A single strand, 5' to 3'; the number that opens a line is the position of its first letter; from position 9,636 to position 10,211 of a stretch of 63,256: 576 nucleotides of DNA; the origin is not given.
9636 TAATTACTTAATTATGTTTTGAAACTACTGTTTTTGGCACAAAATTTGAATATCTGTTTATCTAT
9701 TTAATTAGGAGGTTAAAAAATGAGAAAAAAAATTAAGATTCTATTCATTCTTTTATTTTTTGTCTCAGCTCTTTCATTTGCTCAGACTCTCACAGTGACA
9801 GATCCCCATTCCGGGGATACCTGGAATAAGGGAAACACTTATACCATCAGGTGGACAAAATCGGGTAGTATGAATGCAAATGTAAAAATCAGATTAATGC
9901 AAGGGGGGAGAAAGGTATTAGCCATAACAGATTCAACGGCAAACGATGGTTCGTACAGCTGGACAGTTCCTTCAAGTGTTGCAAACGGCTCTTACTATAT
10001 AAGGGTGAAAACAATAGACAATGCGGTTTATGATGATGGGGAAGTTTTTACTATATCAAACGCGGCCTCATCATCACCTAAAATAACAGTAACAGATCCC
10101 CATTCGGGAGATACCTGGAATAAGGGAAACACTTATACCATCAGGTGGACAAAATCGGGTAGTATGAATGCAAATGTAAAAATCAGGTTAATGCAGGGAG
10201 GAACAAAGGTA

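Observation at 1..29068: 29-kb head-to-tail array of 16 paralogous secreted proteins: a constant Ig-like repeat stalk with swappable tails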

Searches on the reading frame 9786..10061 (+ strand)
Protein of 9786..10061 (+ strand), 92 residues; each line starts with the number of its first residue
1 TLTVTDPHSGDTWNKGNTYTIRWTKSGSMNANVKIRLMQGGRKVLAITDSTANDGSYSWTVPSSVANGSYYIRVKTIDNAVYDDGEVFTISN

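Call 24: find_related_loci(query=A1, collection=genome_contigs, flank=10000)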
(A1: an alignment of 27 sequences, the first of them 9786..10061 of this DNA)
Query A1 (92 aa) in genome_contigs; peptide patterns used: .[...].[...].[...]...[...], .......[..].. (x = any residue, [..] = any of these).
80 stretches matched a pattern; 33 encode a relative of the query (tblastn E <= 1e-3); 29 distinct loci.
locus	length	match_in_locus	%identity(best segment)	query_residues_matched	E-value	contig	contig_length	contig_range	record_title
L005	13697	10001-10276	67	1-92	2e-39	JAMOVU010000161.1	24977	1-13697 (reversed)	MAG: Candidatus Aminicenantes bacterium isolate PIR-30_metabat2_scaf2bin.063 PIR-30_scaffold_634_c1, whole genome shotgu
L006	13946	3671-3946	66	1-92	1e-38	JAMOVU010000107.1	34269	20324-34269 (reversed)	MAG: Candidatus Aminicenantes bacterium isolate PIR-30_metabat2_scaf2bin.063 PIR-30_scaffold_380_c1, whole genome shotgu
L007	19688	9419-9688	67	1-90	1e-38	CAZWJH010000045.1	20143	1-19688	MAG TPA_asm: uncultured Clostridia bacterium isolate binchicken_co19_573 genome assembly, contig: NODE_4162_length_20143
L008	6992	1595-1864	61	1-90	2e-37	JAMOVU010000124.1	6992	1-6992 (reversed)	MAG: Candidatus Aminicenantes bacterium isolate PIR-30_metabat2_scaf2bin.063 PIR-30_scaffold_4640_c1, whole genome shotg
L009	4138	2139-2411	63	1-91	2e-36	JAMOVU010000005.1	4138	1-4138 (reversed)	MAG: Candidatus Aminicenantes bacterium isolate PIR-30_metabat2_scaf2bin.063 PIR-30_scaffold_11333_c1, whole genome shot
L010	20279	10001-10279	62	1-91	1e-34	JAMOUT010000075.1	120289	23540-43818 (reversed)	MAG: Candidatus Aminicenantes bacterium isolate PIR-30_metabat1_scaf2bin.027 PIR-30_scaffold_41_c1, whole genome shotgun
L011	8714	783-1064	64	1-92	2e-33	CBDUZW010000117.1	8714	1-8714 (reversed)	MAG TPA_asm: uncultured bacterium isolate SRR22302365_binner123_Refined_103 genome assembly, contig: ERZ25074835.6200, w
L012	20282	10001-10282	63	1-92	2e-32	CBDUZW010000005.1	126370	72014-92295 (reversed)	MAG TPA_asm: uncultured bacterium isolate SRR22302365_binner123_Refined_103 genome assembly, contig: ERZ25074835.16, who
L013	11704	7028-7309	56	1-91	1e-31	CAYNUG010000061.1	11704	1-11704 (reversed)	MAG TPA_asm: uncultured Clostridia bacterium isolate binchicken_co67_213 genome assembly, contig: NODE_5937_length_11704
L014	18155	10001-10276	68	1-92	2e-38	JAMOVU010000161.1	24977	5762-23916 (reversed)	MAG: Candidatus Aminicenantes bacterium isolate PIR-30_metabat2_scaf2bin.063 PIR-30_scaffold_634_c1, whole genome shotgu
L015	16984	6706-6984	59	1-91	1e-30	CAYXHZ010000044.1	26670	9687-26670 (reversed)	MAG TPA_asm: uncultured Clostridia bacterium isolate SRP220891_co1_155 genome assembly, contig: NODE_3469_length_26670_c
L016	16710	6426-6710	58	1-92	1e-30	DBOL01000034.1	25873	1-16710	MAG TPA_asm: Candidatus Aminicenantes bacterium UBA647 UBA647_contig_789, whole genome shotgun sequence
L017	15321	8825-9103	54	1-91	4e-27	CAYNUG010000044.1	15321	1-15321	MAG TPA_asm: uncultured Clostridia bacterium isolate binchicken_co67_213 genome assembly, contig: NODE_3981_length_15321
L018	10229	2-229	64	10-84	3e-27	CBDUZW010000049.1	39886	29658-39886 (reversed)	MAG TPA_asm: uncultured bacterium isolate SRR22302365_binner123_Refined_103 genome assembly, contig: ERZ25074835.470, wh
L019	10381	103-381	55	1-92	3e-26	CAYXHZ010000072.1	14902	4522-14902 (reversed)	MAG TPA_asm: uncultured Clostridia bacterium isolate SRP220891_co1_155 genome assembly, contig: NODE_7675_length_14902_c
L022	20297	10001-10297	43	1-91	1e-24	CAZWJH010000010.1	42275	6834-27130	MAG TPA_asm: uncultured Clostridia bacterium isolate binchicken_co19_573 genome assembly, contig: NODE_1105_length_42275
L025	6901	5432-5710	45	1-91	9e-24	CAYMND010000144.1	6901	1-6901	MAG TPA_asm: uncultured Clostridia bacterium isolate binchicken_co108_206 genome assembly, contig: NODE_23015_length_690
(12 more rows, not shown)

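Call 37: search_solved_structures(query=A1, max_evalue=1, show_alignments=2)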
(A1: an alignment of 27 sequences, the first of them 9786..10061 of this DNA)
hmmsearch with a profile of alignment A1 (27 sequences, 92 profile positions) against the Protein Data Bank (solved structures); distinct sequences matched with E-value up to 1: 12.
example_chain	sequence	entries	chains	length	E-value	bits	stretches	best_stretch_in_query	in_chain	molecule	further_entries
5a42_A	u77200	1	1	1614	0.03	17.5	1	30-80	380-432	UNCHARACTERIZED LIPOPROTEIN YFHM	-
4ziq_A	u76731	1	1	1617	0.03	17.5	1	30-80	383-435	Uncharacterized lipoprotein YfhM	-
4rtd_A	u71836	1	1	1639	0.031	17.4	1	30-80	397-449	Uncharacterized lipoprotein YfhM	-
5nlt_A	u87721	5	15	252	0.11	15.7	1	38-77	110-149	CvAA9A | LPMO lytic polysaccharide monooxygenase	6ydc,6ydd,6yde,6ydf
9d0z_A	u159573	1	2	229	0.23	14.7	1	39-77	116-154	Glycoside hydrolase family 61 protein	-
7kcg_A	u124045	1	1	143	0.24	14.6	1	5-73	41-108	16 kDa salivary peptide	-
9bjr_A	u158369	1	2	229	0.25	14.5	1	39-77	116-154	Glycoside hydrolase family 61 protein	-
9bjq_A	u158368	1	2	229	0.25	14.5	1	39-77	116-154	Glycoside hydrolase family 61 protein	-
9bjs_A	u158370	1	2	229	0.25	14.5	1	39-77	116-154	Glycoside hydrolase family 61 protein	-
9bjt_A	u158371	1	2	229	0.25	14.5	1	39-77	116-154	Glycoside hydrolase family 61 protein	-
9fdl_A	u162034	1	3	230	0.83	12.9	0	44-75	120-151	Glycoside hydrolase family 61 protein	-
9kvu_A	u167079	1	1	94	0.89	12.8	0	2-80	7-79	bacterial immunoglobulin domain B1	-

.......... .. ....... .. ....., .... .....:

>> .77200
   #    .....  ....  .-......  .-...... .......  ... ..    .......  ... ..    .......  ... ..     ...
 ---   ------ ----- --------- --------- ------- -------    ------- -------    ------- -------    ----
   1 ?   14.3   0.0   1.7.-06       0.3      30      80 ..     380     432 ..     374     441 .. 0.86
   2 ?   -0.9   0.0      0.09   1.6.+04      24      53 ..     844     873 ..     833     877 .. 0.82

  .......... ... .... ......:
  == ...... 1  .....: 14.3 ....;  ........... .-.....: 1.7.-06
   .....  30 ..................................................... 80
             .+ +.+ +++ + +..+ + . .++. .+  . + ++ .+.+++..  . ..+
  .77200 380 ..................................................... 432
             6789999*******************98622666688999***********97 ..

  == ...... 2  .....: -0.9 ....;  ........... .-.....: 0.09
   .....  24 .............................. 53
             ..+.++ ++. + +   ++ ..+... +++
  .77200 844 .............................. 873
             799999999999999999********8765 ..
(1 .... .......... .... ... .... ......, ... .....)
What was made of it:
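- Tried and rejected: Only marginal MG-domain and AA9 hits, E >= 0.03 (call 37).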

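Call 42: predict_structure(alignment_id=A1)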
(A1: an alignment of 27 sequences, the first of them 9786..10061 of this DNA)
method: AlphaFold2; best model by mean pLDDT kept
length: 92 residues; sequences in the alignment: 27
mean_pLDDT: 98.3   pTM: 0.89
mean pLDDT of the five models: 98.3, 98.1, 98.0, 97.9, 97.6
residues with pLDDT >= 90: 92; 70-90: 0; 50-70: 0; < 50: 0
segments of 3 or more residues with pLDDT < 50: none
pLDDT, mean of each block of 10 residues (from residue 1): 98 99 98 98 98 99 98 99 99 98
secondary structure, 60 per line:
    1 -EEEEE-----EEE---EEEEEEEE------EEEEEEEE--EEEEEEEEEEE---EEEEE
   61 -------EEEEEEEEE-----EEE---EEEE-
elements in order: E2-6 E12-14 E18-25 E32-39 E42-52 E56-60 E68-76 E82-84 E88-91
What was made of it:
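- On Kre9_KNH (PF10342) domain family: The AlphaFold2 model of one module has pLDDT 98.3 and nine strands (call 42).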

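Call 45: fold_search(model_id=the predicted structure, library=pdb)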
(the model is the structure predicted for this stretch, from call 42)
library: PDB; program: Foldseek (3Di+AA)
matches with E <= 10: 1986; with E <= 0.001: 3
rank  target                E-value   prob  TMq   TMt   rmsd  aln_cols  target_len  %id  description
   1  3pdg                  5.0e-04  1.00  0.54  0.55   3.9        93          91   18  Structures of Clostridium thermocellum CbhA fibronectin(III)-like modules (released 2011-11-23)
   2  2p9r_A                5.3e-04  1.00  0.60  0.55   4.3       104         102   13  Human alpha2-macroglogulin is composed of multiple domains, as predicted by homology with complement component C3 (released 2007-08-21)
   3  3pdd                  8.2e-04  1.00  0.56  0.32   3.9        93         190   17  Structures of Clostridium thermocellum CbhA fibronectin(III)-like modules (released 2011-11-23)
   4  9kvu                  1.1e-03  1.00  0.52  0.51   4.2        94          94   15  Structure of B1 domain in the bifunctional enzyme CelAly (released 2026-03-18)
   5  6ch7_R                2.3e-03  1.00  0.52  0.29   4.3       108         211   15  XFEL crystal structure of a natively-glycosylated BG505 SOSIP.664 HIV-1 Envelope Trimer in complex with the broadly-ne (released 2018-05-02)
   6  7tfo_J                2.5e-03  1.00  0.55  0.48   5.4       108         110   16  Cryo-EM structure of HIV-1 Env trimer BG505 SOSIP.664 in complex with CD4bs antibody Ab1573 (released 2022-01-26)
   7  3pe9_A                3.8e-03  1.00  0.53  0.54   4.1        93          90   17  Structures of Clostridium thermocellum CbhA fibronectin(III)-like modules (released 2011-11-23)
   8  7r80_A                4.5e-03  1.00  0.54  0.31   4.7       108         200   10  Crystal structure of C3 TCR complex with QW9-bound HLA-B*5301 (released 2022-06-29)
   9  4n0c_C                4.5e-03  1.00  0.53  0.31   5.7       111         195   10  42F3 TCR pCPE3/H-2Ld complex (released 2015-08-19)
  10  4qi8_A                5.9e-03  1.00  0.49  0.25   6.5       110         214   15  Lytic polysaccharide monooxygenase 9F from Neurospora crassa, NcLPMO9F (released 2015-07-15)
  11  1f97                  7.4e-03  1.00  0.51  0.29   5.2       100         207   14  SOLUBLE PART OF THE JUNCTION ADHESION MOLECULE FROM MOUSE (released 2001-01-10)
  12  9j4s_B                7.4e-03  1.00  0.50  0.29   4.8       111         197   18  Structural basis for recognition of SARS-CoV-2 conserved nucleocapside epitopes by dominant T cell receptors (released 2025-08-13)
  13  6v80_H                7.8e-03  1.00  0.56  0.34   4.3       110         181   14  Crystal structure of human CD1d presenting alpha-Galactosylceramide in complex with NKT12 TCR and VHH nanobody 1D12 (released 2020-09-16)
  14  3e2h_B                7.8e-03  1.00  0.54  0.48   5.5       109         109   10  Structure of the m67 high-affinity mutant of the 2C TCR in complex with Ld/QL9 (released 2008-11-04)
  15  8yy6_D                7.8e-03  1.00  0.49  0.42   5.8       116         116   13  Structure of a murine monoclonal antibody Fab5 targeting Epstein-Barr virus gB (released 2025-10-15)
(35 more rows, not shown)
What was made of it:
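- On Kre9_KNH (PF10342) domain family: Foldseek PDB hits are Fn3-like, MG and Ig domains with TM about 0.5-0.6 (call 45).
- The module model has pLDDT 98 and is an Ig/Fn3-like sandwich (calls 42, 45). Fold matches are generic Ig/Fn3/MG domains with TM about 0.55 (call 45).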

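Call 60: search_protein_representatives(alignment_id=A1)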
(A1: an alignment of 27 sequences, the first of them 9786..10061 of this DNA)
Query: 27 sequences, 92 profile positions. Proteins with E-value up to 0.001 (for the whole library): 20265; up to 1e-10: 9068; up to 1e-30: 2498. The best 150 are listed.
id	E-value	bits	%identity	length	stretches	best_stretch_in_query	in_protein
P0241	0.0e+00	1400.5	-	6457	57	3-90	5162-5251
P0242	0.0e+00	1144.9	-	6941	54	2-85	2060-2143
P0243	0.0e+00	999.8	-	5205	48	3-78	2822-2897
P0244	0.0e+00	992.3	-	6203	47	2-90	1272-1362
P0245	0.0e+00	986.8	-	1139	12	2-91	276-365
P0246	0.0e+00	984.2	-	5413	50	1-78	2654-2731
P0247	5.6e-298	978.2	-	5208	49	1-90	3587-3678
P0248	6.2e-288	946.0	-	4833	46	2-88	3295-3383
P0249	2.2e-286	941.0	-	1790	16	2-91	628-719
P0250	6.1e-279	917.1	-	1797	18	2-91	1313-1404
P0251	9.7e-279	916.5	-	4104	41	2-76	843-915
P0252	1.3e-261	861.6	-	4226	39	2-88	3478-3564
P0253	3.1e-261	860.4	-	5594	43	3-85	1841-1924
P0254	3.3e-254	837.9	-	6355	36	2-91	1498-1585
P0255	4.1e-254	837.6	-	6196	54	2-92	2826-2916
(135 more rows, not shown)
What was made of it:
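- Closest known: Giant repetitive surface proteins built of the same module type. Same: The module profile finds 20,265 representative proteins (2,498 at E <= 1e-30), including proteins of 5-7 thousand residues with 40-57 matched stretches (call 60).
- The module occurs in up to 57 matched stretches in giant proteins (call 60), which is typical of spacer domains. The module type is a common repeat of very large repetitive proteins (call 60).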

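Call 92: search_protein_families(library=pfam, proteins=[L012:11934-13322:+, L012:9887-11584:+, L025:1848-5192:+], max_evalue=0.00001)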
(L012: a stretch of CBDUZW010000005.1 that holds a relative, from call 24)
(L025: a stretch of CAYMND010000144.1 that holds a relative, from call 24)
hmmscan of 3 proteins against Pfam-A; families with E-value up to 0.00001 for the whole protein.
L012:11934-13322:+ (462 aa): 5 families
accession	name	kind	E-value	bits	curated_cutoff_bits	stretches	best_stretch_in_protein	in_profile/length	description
PF00158.32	Sigma54_activat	-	1.5e-67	226.9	20.2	1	147-312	2-167/168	Sigma-54 interaction domain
PF00072.30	Response_reg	-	5e-28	97.9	30.2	1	9-117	2-110/111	Response regulator receiver domain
PF25601.1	AAA_lid_14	-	5.2e-22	77.9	27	1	318-390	1-73/87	AAA+ ATPase lid domain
PF14532.12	Sigma54_activ_2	-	6.3e-17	62.6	25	1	148-317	2-138/138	Sigma-54 interaction domain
PF02954.25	HTH_8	-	7.8e-09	35.6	22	1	412-451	2-41/42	Bacterial regulatory protein, Fis family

L012:9887-11584:+ (565 aa): 9 families
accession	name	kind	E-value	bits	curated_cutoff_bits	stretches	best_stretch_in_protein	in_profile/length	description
PF10342.15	Kre9_KNH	-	4.6e-24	85.4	24.6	2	44-118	1-79/94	Kre9/KNH-like N-terminal Ig-like domain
PF07705.17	CARDB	-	8.9e-12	45.6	22.7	0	522-558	64-100/101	CARDB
PF17957.7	Big_7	-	6.3e-10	40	24.1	0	39-114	2-70/70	Bacterial Ig domain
PF03443.20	AA9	-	1.9e-08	34.9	27.8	0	90-115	122-147/207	Auxiliary Activity family 9 (formerly GH61)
PF01835.25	MG2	-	2e-08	34.9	32.8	0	165-217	30-83/96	MG2 domain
PF19077.6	Big_13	-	2.4e-07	31.6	27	0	179-219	48-86/102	Bacterial Ig-like domain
PF20009.4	GEVED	-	1.1e-06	29.7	24.4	0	183-220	20-57/78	GEVED domain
PF13860.13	FlgD_ig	-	1.6e-06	28.5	27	0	153-216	6-75/79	FlgD Ig-like domain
PF18962.6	Por_Secre_tail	-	7.1e-06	26.7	27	0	58-119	11-67/75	Secretion system C-terminal sorting domain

L025:1848-5192:+ (1114 aa): 4 families
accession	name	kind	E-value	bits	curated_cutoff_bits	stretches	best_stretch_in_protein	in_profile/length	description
PF00158.32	Sigma54_activat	-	1.5e-66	223.7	20.2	1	815-981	1-167/168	Sigma-54 interaction domain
PF14532.12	Sigma54_activ_2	-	6.1e-24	85.3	25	1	816-986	1-138/138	Sigma-54 interaction domain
PF25601.1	AAA_lid_14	-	3.2e-09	36.9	27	1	987-1044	1-60/87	AAA+ ATPase lid domain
PF02954.25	HTH_8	-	2.7e-08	33.8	22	1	1070-1103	4-37/42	Bacterial regulatory protein, Fis family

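Call 95: search_protein_families(library=pfam, proteins=[L012:6306-9662:+, L022:6514-9495:-, L017:4437-6929:+], max_evalue=0.00001)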
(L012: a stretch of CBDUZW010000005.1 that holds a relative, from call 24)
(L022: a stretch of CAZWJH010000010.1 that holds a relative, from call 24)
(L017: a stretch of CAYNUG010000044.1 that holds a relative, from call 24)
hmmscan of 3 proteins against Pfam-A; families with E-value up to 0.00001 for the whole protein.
L012:6306-9662:+ (1118 aa): 6 families
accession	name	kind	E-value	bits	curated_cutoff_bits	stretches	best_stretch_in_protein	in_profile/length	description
PF07494.17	Reg_prop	-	2.3e-81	257.6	20.4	3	216-239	1-24/24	Two component regulator propeller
PF23748.1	Beta-prop_LRRK2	-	1e-21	77.8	26.9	0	258-310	264-316/359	LRRK2 beta propeller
PF02518.31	HATPase_c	-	4.6e-21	75.8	26.4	1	999-1113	2-110/111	Histidine kinase-, DNA gyrase B-, and HSP90-like ATPase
PF07495.19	Y_Y_Y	-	3e-19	69.1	26.6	1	777-840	1-64/65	Y_Y_Y domain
PF00512.31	HisKA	-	1.6e-12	47.8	26.9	1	889-953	2-66/66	His Kinase A (phospho-acceptor) domain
PF23775.1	Beta-prop_RIG_2nd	-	2.8e-06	27.4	80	0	451-496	110-155/278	RIG second beta-propeller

L022:6514-9495:- (993 aa): 5 families
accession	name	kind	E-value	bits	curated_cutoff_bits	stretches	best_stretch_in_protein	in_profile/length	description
PF07494.17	Reg_prop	-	1.1e-64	206.4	20.4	1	179-202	1-24/24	Two component regulator propeller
PF00990.26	GGDEF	-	3.7e-53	180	23.8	1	825-986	1-161/161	Diguanylate cyclase, GGDEF domain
PF07495.19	Y_Y_Y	-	1.2e-20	73.6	26.6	1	701-763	2-64/65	Y_Y_Y domain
PF23748.1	Beta-prop_LRRK2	-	5.4e-17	62.3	26.9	0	514-561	157-202/359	LRRK2 beta propeller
PF08450.18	SGL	-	1.9e-08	34.7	26.3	0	110-223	24-123/246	SMP-30/Gluconolactonase/LRE-like region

L017:4437-6929:+ (830 aa): 8 families
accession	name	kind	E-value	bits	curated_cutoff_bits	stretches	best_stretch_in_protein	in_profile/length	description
PF00072.30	Response_reg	-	2.5e-31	108.6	30.2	1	711-821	1-110/111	Response regulator receiver domain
PF02518.31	HATPase_c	-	6.1e-27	94.7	26.4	1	568-682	1-109/111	Histidine kinase-, DNA gyrase B-, and HSP90-like ATPase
PF00512.31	HisKA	-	8.5e-24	83.8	26.9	1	456-521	1-66/66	His Kinase A (phospho-acceptor) domain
PF02743.24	dCache_1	-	1.5e-13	51.3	45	1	42-261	11-226/240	Cache domain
PF13426.13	PAS_9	-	2.2e-12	47.6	27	1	334-435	2-103/103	PAS domain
PF00989.32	PAS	-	1.2e-08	35.4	22.6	1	323-407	1-87/113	PAS fold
PF08448.16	PAS_4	-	2.3e-06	28.2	23.1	1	329-438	1-110/110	PAS fold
PF13188.13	PAS_8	-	3e-06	27.4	21.8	1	323-371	1-46/65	PAS domain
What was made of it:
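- In L012 a Reg_prop/Y_Y_Y histidine kinase lies on the other side of the family gene (call 95). A Reg_prop/Y_Y_Y-GGDEF protein lies next to a family gene in L022, and a Reg_prop sensor kinase in L012 (call 95).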
